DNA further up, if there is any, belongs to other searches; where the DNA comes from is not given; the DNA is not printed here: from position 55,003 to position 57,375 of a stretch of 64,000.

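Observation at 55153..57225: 690-aa orphan protein with no recognisable domain, in the middle of the glycan operon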

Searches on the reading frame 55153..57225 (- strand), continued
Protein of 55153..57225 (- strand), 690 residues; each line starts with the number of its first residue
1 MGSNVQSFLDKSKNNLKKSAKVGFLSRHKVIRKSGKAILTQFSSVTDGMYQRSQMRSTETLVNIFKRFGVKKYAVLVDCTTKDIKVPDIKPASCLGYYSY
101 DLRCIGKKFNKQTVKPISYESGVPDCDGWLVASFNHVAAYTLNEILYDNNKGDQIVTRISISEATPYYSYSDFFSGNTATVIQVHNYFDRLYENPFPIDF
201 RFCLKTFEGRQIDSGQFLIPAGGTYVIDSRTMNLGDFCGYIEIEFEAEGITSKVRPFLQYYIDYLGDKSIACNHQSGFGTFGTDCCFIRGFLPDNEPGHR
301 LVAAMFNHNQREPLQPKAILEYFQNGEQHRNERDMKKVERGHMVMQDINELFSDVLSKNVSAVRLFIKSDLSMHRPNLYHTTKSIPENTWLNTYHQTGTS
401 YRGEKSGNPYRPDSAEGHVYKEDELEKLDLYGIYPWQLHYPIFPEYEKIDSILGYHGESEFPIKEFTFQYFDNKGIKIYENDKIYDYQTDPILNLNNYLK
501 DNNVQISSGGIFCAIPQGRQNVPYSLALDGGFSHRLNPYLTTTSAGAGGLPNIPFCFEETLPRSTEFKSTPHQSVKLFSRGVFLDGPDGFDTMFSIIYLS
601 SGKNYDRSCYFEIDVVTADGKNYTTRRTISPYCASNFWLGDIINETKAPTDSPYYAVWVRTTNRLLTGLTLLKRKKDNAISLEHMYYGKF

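Call 35: find_homologous_proteins(query=A2, max_evalue=0.001)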
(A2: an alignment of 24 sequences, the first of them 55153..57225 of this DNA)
Query A2 (24 sequences) (690 aa, profile of the alignment): 8 proteins with E <= 0.001 among 6026 candidates.
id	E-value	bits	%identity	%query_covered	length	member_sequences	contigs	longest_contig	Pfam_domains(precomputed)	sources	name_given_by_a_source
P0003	6.4e-261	885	33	92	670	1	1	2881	-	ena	-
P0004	2.7e-260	883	33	92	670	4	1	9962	-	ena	-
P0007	9.5e-260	882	32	94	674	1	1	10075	-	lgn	-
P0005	9.9e-259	878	33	92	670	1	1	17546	-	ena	-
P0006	3.1e-258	877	32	92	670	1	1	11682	-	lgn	-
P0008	1.1e-248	845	32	90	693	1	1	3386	-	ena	-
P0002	9.6e-244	829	43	99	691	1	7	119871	-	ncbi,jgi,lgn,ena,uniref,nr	ncbi:MAG: hypothetical protein COV74_09655 [Candidatus Omnitrophica bacterium CG11_big_fil_rev_8_21_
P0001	2.9e-237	807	100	100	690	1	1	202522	-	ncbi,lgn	-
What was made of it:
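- Tried and rejected: Second word-indexed search: using the 24-sequence alignment returned the same 8 proteins (call 35).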

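Call 37: find_related_loci(query=A1, collection=genome_contigs, flank=8000)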
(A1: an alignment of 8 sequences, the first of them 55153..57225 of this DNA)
Query A1 (690 aa) in genome_contigs; peptide patterns used: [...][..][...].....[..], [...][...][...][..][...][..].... (x = any residue, [..] = any of these).
56 stretches matched a pattern; 12 encode a relative of the query (tblastn E <= 1e-3); 11 distinct loci.
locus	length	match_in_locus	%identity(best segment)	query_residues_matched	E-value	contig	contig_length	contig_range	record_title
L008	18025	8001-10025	43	8-688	0e+0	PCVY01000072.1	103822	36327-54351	MAG: Candidatus Omnitrophica bacterium CG11_big_fil_rev_8_21_14_0_20_45_26 CG11_8_21_14_0.20_scaffold_388_c, whole genom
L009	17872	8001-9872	33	51-690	1e-118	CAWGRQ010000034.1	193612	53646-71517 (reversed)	MAG: Terriglobia bacterium isolate MFD05942.bin.2.344 genome assembly, contig: contig_46714, whole genome shotgun sequen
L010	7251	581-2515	32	32-688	1e-111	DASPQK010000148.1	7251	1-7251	MAG TPA_asm: Syntrophobacteraceae bacterium isolate SMAG_U12197 k141_2904586, whole genome shotgun sequence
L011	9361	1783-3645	32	52-688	1e-111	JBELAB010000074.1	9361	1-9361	MAG: Syntrophobacteraceae bacterium isolate SPRUCE 83 SPRUCE_83_74, whole genome shotgun sequence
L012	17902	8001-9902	31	44-688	1e-109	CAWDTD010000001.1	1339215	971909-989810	MAG: uncultured delta proteobacterium isolate MFD03726.bin.2.121 genome assembly, contig: contig_10610, whole genome sho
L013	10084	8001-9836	29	56-683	5e-98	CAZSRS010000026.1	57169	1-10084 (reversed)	MAG TPA_asm: uncultured Desulfovibrionaceae bacterium isolate binchicken_co168_97 genome assembly, contig: NODE_873_leng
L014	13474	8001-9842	30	56-683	9e-94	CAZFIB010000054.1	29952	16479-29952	MAG TPA_asm: uncultured Thermodesulfobacteriota bacterium isolate SRP141376_co4_291 genome assembly, contig: NODE_2784_l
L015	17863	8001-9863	32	52-688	2e-112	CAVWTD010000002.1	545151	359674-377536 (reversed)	MAG: uncultured delta proteobacterium isolate MFD01476.bin.2.94 genome assembly, contig: contig_18544, whole genome shot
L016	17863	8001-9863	32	52-688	2e-112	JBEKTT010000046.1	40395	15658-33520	MAG: Syntrophobacteraceae bacterium isolate SPRUCE 564 SPRUCE_564_46, whole genome shotgun sequence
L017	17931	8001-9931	31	32-688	7e-98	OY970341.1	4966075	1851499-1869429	MAG: uncultured delta proteobacterium isolate MFD01231.bin.c.2 genome assembly, chromosome: 1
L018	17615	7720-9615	32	44-688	2e-114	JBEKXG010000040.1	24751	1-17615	MAG: Syntrophobacteraceae bacterium isolate SPRUCE 646 SPRUCE_646_40, whole genome shotgun sequence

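Call 40: search_protein_families(library=pfam, proteins=[L012:9983-11095:-, L012:11092-12441:-, L012:12448-13188:-, L009:9976-11049:-, L009:11046-12389:-, L009:12446-13549:-, L013:5394-6770:+, L013:4280-5425:+, L014:5472-6446:+, L014:10020-13430:+], max_evalue=0.001)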
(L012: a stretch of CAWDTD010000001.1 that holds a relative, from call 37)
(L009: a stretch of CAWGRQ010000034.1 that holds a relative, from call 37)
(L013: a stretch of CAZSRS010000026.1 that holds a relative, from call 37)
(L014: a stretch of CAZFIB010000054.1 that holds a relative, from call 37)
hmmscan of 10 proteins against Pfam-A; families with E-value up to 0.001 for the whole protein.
L012:9983-11095:- (370 aa): 0 families

L012:11092-12441:- (449 aa): 1 family
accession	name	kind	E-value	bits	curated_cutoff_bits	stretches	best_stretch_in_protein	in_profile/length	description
PF04413.22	Glycos_transf_N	-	6.8e-58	195.6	23.9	1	33-214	2-178/179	3-Deoxy-D-manno-octulosonic-acid transferase (kdotransferase)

L012:12448-13188:- (246 aa): 2 families
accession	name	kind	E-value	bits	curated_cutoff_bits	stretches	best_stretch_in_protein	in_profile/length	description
PF02348.25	CTP_transf_3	-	3.6e-53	181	22.6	1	9-215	2-217/217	Cytidylyltransferase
PF12804.13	NTP_transf_3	-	2.2e-07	31.6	27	1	23-128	16-122/160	MobA-like NTP transferase domain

L009:9976-11049:- (357 aa): 0 families

L009:11046-12389:- (447 aa): 2 families
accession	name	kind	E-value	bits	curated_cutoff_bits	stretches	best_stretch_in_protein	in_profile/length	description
PF04413.22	Glycos_transf_N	-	6.5e-59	198.9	23.9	1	37-218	3-179/179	3-Deoxy-D-manno-octulosonic-acid transferase (kdotransferase)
PF13579.12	Glyco_trans_4_4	-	5.8e-05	23.9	29.7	1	111-213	53-157/158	Glycosyl transferase 4-like domain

L009:12446-13549:- (367 aa): 2 families
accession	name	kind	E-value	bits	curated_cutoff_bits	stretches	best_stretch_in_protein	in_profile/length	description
PF02348.25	CTP_transf_3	-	1.6e-51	175.6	22.6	1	129-333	2-215/217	Cytidylyltransferase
PF12804.13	NTP_transf_3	-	8.2e-08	33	27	1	142-245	15-119/160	MobA-like NTP transferase domain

L013:5394-6770:+ (458 aa): 2 families
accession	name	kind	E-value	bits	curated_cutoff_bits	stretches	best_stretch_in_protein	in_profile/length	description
PF14559.12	TPR_19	-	3.2e-06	27.8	25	1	79-127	5-53/68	Tetratricopeptide repeat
PF13428.12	TPR_14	-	4.5e-05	24.2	23.5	0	71-108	7-44/44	Tetratricopeptide repeat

L013:4280-5425:+ (381 aa): 2 families
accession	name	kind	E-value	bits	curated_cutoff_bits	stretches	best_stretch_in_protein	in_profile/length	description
PF02348.25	CTP_transf_3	-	2e-17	64.2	22.6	1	5-124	2-115/217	Cytidylyltransferase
PF12804.13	NTP_transf_3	-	0.00011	22.9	27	1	18-127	15-115/160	MobA-like NTP transferase domain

L014:5472-6446:+ (324 aa): 7 families
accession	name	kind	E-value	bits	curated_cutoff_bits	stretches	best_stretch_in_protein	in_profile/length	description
PF08241.18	Methyltransf_11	-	5.6e-15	56.2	21.2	1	93-192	2-94/95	Methyltransferase domain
PF13489.12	Methyltransf_23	-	9.2e-14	51.9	27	1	73-198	7-121/164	Methyltransferase domain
PF13649.12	Methyltransf_25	-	1.1e-12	48.9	27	1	91-189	1-97/97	Methyltransferase domain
PF13847.12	Methyltransf_31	-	2.2e-10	40.8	27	1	89-215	5-129/145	Methyltransferase domain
PF08242.18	Methyltransf_12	-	4.7e-09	37.3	30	1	92-190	1-97/98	Methyltransferase domain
PF01209.24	Ubie_methyltran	-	1.6e-07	31.3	20.1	1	66-205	30-163/233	ubiE/COQ5 methyltransferase family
PF05175.20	MTS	-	8.6e-05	22.7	23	1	83-193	27-138/170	Methyltransferase small domain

L014:10020-13430:+ (1136 aa): 15 families
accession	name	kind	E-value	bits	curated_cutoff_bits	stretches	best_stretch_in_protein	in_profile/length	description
PF13489.12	Methyltransf_23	-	2e-22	80.1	27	2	904-1037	19-163/164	Methyltransferase domain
PF08241.18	Methyltransf_11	-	8.5e-20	71.6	21.2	2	913-996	2-95/95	Methyltransferase domain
PF07719.23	TPR_2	-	3.5e-12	45.9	27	1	538-571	1-34/34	Tetratricopeptide repeat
PF13649.12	Methyltransf_25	-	3.7e-12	47.2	27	1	911-991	1-96/97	Methyltransferase domain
PF08242.18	Methyltransf_12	-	5.2e-12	46.8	30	1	912-991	1-95/98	Methyltransferase domain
PF13847.12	Methyltransf_31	-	6.2e-12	45.9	27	1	906-1000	2-113/145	Methyltransferase domain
PF00515.34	TPR_1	-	7.3e-12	45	27.8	1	538-571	1-34/34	Tetratricopeptide repeat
PF13181.12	TPR_8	-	1.7e-10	40.7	25.7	0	538-571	1-34/34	Tetratricopeptide repeat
PF13432.12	TPR_16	-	8.8e-09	36.1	32.7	1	514-571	7-64/65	Tetratricopeptide repeat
PF13424.12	TPR_12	-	4.3e-08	33.7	30.1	2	505-567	4-74/77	Tetratricopeptide repeat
PF14559.12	TPR_19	-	6.4e-08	33.2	25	1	556-612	9-65/68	Tetratricopeptide repeat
PF13428.12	TPR_14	-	9.6e-08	32.4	23.5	0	543-578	6-41/44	Tetratricopeptide repeat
PF13414.12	TPR_11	-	6.4e-07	29.4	26.8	0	511-550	1-40/42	TPR repeat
PF13374.12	TPR_10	-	7e-07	29.5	27.5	0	538-567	2-31/42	Tetratricopeptide repeat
PF07021.18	MetW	-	1.4e-06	28.6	21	1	902-984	8-98/193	Methionine biosynthesis protein MetW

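Call 48: find_encoding_contigs(protein=P0001, flank=1000, max_places=3)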
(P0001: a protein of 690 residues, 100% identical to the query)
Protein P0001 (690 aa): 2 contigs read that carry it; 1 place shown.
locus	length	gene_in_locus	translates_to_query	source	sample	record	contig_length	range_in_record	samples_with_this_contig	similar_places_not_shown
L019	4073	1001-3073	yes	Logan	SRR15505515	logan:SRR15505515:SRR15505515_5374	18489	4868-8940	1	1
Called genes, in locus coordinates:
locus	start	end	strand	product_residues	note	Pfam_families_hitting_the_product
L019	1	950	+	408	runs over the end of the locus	PF01042:Ribonuc_L-PSP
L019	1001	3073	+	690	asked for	-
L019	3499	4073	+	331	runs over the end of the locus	PF20706:GT4-conflict, PF00534:Glycos_transf_1, PF13692:Glyco_trans_1_4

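Call 49: find_related_loci(query=A1, collection=metagenome_contigs, flank=10000)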
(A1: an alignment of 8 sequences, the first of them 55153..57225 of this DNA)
Query A1 (690 aa) in metagenome_contigs; peptide patterns used: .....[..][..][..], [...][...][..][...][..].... (x = any residue, [..] = any of these).
313 stretches matched a pattern; 22 encode a relative of the query (tblastn E <= 1e-3); 22 distinct loci.
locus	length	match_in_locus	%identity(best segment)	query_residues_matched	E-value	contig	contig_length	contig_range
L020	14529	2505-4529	43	8-688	0e+0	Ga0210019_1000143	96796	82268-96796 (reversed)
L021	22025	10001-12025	43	8-688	0e+0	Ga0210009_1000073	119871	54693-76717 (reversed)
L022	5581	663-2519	34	56-690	1e-118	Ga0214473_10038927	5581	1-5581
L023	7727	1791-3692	32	44-690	2e-115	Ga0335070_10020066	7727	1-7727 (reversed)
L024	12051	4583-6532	32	28-688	6e-115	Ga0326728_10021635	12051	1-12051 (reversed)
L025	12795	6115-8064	32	28-688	2e-114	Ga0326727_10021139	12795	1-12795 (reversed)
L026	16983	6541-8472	32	32-688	1e-113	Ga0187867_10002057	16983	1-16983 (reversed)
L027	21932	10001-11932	32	32-688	4e-113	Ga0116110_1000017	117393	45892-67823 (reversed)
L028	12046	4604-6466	32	52-688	1e-112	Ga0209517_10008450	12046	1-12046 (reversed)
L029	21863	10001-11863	32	52-688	2e-112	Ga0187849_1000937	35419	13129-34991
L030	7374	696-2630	32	32-688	1e-111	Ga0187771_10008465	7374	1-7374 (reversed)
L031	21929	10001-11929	32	33-690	3e-111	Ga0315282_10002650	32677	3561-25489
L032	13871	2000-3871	33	51-690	2e-110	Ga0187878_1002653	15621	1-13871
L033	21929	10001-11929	32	33-690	5e-110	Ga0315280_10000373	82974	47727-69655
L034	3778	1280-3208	32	33-690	2e-111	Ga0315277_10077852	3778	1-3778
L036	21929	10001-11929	32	33-690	2e-109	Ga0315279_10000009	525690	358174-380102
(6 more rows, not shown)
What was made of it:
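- The phyletic distribution is patchy across four phyla (calls 37, 49).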

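Call 52: search_protein_families(library=pfam, proteins=[L033:8155-9855:-, L009:13802-16984:-, L036:19228-20526:-, L033:12153-12956:-, L036:20686-21903:-, L009:5460-7262:-, L024:10216-11397:-, L013:6767-7903:+, L036:15476-15925:-], max_evalue=0.001)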
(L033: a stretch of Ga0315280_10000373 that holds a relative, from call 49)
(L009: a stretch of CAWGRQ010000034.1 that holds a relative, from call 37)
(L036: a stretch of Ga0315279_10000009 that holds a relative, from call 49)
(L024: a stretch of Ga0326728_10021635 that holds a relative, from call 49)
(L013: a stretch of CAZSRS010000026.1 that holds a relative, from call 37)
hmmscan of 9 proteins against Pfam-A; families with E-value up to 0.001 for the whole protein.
L033:8155-9855:- (566 aa): 1 family
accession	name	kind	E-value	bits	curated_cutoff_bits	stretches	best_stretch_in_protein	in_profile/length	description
PF03571.21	Peptidase_M49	-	4.4e-12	45.6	21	1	186-394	100-306/548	Peptidase family M49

L009:13802-16984:- (1060 aa): 5 families
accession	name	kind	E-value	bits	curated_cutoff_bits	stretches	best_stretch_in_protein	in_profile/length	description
PF01326.24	PPDK_N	-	5.5e-53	180.8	27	1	346-726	3-323/328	Pyruvate phosphate dikinase, AMP/ATP-binding domain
PF01909.29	NTP_transf_2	-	5.4e-06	27.1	21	1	959-993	11-45/93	Nucleotidyltransferase domain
PF01590.32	GAF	-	0.00015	22.8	22.4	1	86-134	92-133/133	GAF domain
PF18765.7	Polbeta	-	0.00021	21.8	26.9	1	960-1003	11-54/93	Polymerase beta, Nucleotidyltransferase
PF22600.2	MTPAP-like_central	-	0.00047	20.7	27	1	934-993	12-69/139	Poly(A) RNA polymerase, mitochondrial-like, central palm domain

L036:19228-20526:- (432 aa): 3 families
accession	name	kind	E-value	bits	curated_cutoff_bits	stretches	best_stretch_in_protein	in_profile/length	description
PF00208.27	ELFV_dehydrog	-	2e-73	247.5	23.4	1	186-430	1-241/241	Glutamate/Leucine/Phenylalanine/Valine dehydrogenase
PF02812.23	ELFV_dehydrog_N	-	7.6e-54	181.3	25.3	1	40-167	1-128/129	Glu/Leu/Phe/Val dehydrogenase, dimerisation domain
PF05088.18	Bac_GDH_CD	-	0.00075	18.6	22.8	0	320-369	398-447/497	Bacterial NAD-glutamate dehydrogenase, catalytic domain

L033:12153-12956:- (267 aa): 1 family
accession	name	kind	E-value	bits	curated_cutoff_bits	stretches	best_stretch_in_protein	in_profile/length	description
PF01797.21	Y1_Tnp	-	1.9e-11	44.6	23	1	12-122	5-119/121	Transposase IS200 like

L036:20686-21903:- (405 aa): 2 families
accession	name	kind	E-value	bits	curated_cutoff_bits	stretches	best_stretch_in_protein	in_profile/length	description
PF01936.24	NYN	-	1.6e-17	64.8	24.2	1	7-89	61-144/145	NYN domain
PF12872.13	OST-HTH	-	1.1e-07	32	23.8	0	235-296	11-68/71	OST-HTH/LOTUS domain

L009:5460-7262:- (600 aa): 1 family
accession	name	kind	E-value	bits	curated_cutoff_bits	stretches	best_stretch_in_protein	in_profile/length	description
PF03571.21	Peptidase_M49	-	3.8e-12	45.9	21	1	218-426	100-306/548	Peptidase family M49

L024:10216-11397:- (393 aa): 1 family
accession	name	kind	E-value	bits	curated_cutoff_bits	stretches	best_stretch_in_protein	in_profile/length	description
PF01042.26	Ribonuc_L-PSP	-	2.1e-17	63.7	27.3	1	285-381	20-119/121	Endoribonuclease L-PSP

L013:6767-7903:+ (378 aa): 1 family
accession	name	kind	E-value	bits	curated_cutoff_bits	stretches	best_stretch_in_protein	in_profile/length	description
PF01042.26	Ribonuc_L-PSP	-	7e-16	58.8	27.3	1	269-366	20-120/121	Endoribonuclease L-PSP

L036:15476-15925:- (149 aa): 0 families

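Call 53: search_protein_families(library=pfam, proteins=[P0045, P0052, P0056, P0063, P0065, P0066, P0067, P0069, P0070, L001:12103-13683:-], max_evalue=0.01)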
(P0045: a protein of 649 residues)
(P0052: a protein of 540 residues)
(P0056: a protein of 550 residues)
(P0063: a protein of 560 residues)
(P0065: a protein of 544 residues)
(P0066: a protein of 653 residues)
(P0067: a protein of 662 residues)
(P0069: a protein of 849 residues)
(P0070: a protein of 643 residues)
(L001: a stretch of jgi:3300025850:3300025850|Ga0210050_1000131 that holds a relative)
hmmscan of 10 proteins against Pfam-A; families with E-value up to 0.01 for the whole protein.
P0045 (649 aa): 0 families

P0052 (540 aa): 0 families

P0056 (550 aa): 0 families

P0063 (560 aa): 0 families

P0065 (544 aa): 0 families

P0066 (653 aa): 0 families

P0067 (662 aa): 0 families

P0069 (849 aa): 4 families
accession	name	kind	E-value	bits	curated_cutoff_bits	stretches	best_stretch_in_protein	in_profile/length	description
PF00112.29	Peptidase_C1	-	1.9e-105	352.2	20.7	3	585-795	1-215/220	Papain family cysteine protease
PF24119.1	DUF7393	-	1.5e-12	47.4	27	0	219-243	15-39/48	Domain of unknown function (DUF7393)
PF08246.17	Inhibitor_I29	-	3.2e-12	47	24.4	1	72-132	1-59/59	Cathepsin propeptide inhibitor domain (I29)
PF09105.16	SelB-wing_1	-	6.6e-09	35.8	25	0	494-520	18-44/59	Elongation factor SelB, winged helix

P0070 (643 aa): 0 families

L001:12103-13683:- (526 aa): 0 families
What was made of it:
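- On Any Pfam-A or NCBIfam family: The distant paralogues also gave none (call 53).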
